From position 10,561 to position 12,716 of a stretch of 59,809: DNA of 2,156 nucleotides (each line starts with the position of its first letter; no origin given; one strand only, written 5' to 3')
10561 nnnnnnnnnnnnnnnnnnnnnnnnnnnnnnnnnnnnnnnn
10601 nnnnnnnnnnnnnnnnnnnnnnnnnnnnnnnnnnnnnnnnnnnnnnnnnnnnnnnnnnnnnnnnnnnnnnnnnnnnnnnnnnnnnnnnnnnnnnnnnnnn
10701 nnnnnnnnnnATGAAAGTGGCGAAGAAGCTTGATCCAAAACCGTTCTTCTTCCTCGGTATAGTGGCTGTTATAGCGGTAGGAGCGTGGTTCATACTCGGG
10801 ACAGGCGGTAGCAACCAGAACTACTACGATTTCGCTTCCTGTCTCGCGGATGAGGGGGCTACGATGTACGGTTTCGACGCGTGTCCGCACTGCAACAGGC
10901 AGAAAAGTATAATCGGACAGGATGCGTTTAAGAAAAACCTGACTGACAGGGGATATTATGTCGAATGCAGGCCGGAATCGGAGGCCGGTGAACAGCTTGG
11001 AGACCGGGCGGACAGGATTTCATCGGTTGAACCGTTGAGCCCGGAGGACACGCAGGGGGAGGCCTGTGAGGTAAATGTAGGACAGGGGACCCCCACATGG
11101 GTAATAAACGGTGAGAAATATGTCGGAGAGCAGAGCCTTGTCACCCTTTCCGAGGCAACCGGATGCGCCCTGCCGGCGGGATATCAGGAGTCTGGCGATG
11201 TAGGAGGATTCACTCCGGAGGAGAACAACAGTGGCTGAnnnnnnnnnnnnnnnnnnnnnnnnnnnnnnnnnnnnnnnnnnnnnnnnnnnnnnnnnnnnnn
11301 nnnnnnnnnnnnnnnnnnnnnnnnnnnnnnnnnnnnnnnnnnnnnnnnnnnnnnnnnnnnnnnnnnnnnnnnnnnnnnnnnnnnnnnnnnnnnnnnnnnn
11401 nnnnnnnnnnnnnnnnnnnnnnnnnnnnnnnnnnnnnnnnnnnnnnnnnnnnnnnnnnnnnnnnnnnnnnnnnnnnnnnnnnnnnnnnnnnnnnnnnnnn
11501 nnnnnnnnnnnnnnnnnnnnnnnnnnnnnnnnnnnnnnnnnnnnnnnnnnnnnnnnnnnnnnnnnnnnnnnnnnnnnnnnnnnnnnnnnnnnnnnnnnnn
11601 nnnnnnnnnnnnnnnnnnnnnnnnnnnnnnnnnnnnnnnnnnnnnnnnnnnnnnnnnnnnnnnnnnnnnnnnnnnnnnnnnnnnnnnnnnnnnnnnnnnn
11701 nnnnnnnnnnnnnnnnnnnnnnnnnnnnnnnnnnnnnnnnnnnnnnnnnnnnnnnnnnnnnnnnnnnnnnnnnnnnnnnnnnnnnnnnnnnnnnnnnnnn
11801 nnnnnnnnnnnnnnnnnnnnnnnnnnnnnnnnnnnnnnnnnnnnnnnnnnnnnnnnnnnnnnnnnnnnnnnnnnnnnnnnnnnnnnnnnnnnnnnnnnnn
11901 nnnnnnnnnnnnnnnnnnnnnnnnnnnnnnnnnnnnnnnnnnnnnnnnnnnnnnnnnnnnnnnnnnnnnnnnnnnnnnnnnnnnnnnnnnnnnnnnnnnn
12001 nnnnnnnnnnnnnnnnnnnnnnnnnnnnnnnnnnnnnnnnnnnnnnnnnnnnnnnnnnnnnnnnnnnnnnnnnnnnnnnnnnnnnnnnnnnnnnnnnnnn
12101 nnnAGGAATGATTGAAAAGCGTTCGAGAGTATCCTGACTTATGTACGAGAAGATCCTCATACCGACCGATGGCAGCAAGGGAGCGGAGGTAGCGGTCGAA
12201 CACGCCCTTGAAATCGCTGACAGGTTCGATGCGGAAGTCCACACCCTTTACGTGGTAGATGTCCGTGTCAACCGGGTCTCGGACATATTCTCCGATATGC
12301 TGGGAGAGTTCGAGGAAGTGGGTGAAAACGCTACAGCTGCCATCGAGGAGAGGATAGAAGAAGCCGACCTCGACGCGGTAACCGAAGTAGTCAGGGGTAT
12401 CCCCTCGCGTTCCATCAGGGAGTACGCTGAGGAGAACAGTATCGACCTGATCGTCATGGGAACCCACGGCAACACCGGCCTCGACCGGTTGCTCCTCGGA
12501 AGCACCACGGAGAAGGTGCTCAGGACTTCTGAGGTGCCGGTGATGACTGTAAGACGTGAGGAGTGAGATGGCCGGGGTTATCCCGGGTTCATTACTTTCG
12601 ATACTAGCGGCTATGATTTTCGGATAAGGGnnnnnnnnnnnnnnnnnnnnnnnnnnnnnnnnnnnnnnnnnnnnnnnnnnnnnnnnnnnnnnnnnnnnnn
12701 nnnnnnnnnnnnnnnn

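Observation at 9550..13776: Dense extracytoplasmic thiol-disulfide cluster: DoxX / VKOR / anchored Trx / CcdA / Usp / secreted-Trx::CcdA fusion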

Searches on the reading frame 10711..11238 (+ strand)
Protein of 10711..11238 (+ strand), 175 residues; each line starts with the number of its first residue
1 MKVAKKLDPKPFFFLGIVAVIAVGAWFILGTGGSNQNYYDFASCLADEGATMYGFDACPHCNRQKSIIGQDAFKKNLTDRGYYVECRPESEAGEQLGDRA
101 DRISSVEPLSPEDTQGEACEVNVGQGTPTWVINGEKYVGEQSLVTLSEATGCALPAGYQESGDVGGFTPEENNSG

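Call 3: search_protein_families(library=pfam, proteins=[window:10711-11238:+], max_evalue=0.01)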
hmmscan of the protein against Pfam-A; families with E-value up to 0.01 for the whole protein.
window:10711-11238:+ (175 aa): 0 families

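Call 4: search_protein_families(library=ncbifam, proteins=[window:10711-11238:+], max_evalue=0.01)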
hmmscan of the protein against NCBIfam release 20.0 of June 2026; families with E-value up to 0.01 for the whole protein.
window:10711-11238:+ (175 aa): 0 families

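Call 5: search_solved_structures(query=window:10711-11238:+, max_evalue=1, show_alignments=2)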
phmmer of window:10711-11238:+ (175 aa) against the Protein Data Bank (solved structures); distinct sequences matched with E-value up to 1: 5.
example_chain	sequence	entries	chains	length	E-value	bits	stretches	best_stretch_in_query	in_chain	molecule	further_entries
3kp8_A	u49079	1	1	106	5.2e-10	42.3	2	107-159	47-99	VKORC1/thioredoxin domain protein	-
3kp9_A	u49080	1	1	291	1.1e-08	38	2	107-158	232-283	VKORC1/thioredoxin domain protein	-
4nv2_A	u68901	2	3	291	1.1e-08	38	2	107-158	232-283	VKORC1/thioredoxin domain protein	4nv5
4nv6_A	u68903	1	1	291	1.4e-07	34.4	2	107-158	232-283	VKORC1/thioredoxin domain protein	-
9p3h_A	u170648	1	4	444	0.15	14.7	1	40-130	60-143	Conserved hyopthetical protein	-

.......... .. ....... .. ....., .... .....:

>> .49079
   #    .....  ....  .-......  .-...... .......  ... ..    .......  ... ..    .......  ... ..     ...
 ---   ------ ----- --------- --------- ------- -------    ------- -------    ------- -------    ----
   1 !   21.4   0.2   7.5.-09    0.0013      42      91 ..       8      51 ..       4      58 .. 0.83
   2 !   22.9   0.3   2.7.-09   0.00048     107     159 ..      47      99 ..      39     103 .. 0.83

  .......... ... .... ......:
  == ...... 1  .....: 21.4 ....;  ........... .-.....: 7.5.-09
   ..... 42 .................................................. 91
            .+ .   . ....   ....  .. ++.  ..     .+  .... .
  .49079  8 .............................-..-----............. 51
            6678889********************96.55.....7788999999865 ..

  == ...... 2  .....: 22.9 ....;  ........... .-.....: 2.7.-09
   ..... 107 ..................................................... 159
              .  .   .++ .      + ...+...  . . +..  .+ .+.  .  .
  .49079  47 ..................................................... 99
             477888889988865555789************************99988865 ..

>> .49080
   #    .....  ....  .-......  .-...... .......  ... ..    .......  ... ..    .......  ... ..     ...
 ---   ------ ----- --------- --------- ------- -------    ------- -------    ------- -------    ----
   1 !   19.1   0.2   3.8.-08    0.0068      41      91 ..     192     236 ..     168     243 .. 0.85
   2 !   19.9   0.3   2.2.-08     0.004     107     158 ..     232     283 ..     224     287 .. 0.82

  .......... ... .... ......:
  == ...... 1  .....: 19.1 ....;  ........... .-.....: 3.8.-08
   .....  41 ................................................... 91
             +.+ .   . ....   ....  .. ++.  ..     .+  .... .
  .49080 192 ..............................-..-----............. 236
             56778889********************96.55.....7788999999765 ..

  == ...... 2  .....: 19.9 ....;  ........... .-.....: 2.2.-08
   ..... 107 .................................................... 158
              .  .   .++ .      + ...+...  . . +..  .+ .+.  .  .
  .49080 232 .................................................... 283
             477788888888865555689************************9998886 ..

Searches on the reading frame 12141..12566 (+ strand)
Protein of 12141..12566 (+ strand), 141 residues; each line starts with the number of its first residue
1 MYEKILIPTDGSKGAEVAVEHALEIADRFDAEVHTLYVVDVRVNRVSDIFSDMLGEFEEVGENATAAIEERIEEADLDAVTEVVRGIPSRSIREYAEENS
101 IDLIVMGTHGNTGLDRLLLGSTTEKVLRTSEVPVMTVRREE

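Call 3: search_protein_families(library=pfam, proteins=[window:12141-12566:+], max_evalue=0.01)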
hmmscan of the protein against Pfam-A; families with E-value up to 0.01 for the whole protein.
window:12141-12566:+ (141 aa): 1 family
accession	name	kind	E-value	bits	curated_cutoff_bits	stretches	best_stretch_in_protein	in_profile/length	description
PF00582.32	Usp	-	1.5e-38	132.9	24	1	1-138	1-141/141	Universal stress protein family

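Call 4: search_protein_families(library=ncbifam, proteins=[window:12141-12566:+], max_evalue=0.01)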
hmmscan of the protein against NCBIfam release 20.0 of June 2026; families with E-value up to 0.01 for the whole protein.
window:12141-12566:+ (141 aa): 6 families
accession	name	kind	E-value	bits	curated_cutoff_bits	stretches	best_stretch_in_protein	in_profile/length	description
NF008380.0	PRK11175.1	equivalog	4.4e-10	39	227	1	79-138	241-300/313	universal stress protein UspE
NF011581.0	PRK15005.1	equivalog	2.9e-07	30.7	166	1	1-138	1-144/144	universal stress protein UspF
NF012000.0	PRK15456.1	equivalog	2.5e-06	27.6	189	1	1-138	1-142/142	universal stress protein UspG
NF007512.0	PRK10116.1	equivalog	3.8e-06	27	167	1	2-137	3-137/142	universal stress protein UspC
NF038185.1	KdpD_non_kinase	exception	0.00014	21.3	550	1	2-131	245-363/373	KdpD-like non-kinase potassium sensor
NF011698.0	PRK15118.1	equivalog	0.00015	21.9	202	1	2-112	3-115/144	universal stress protein UspA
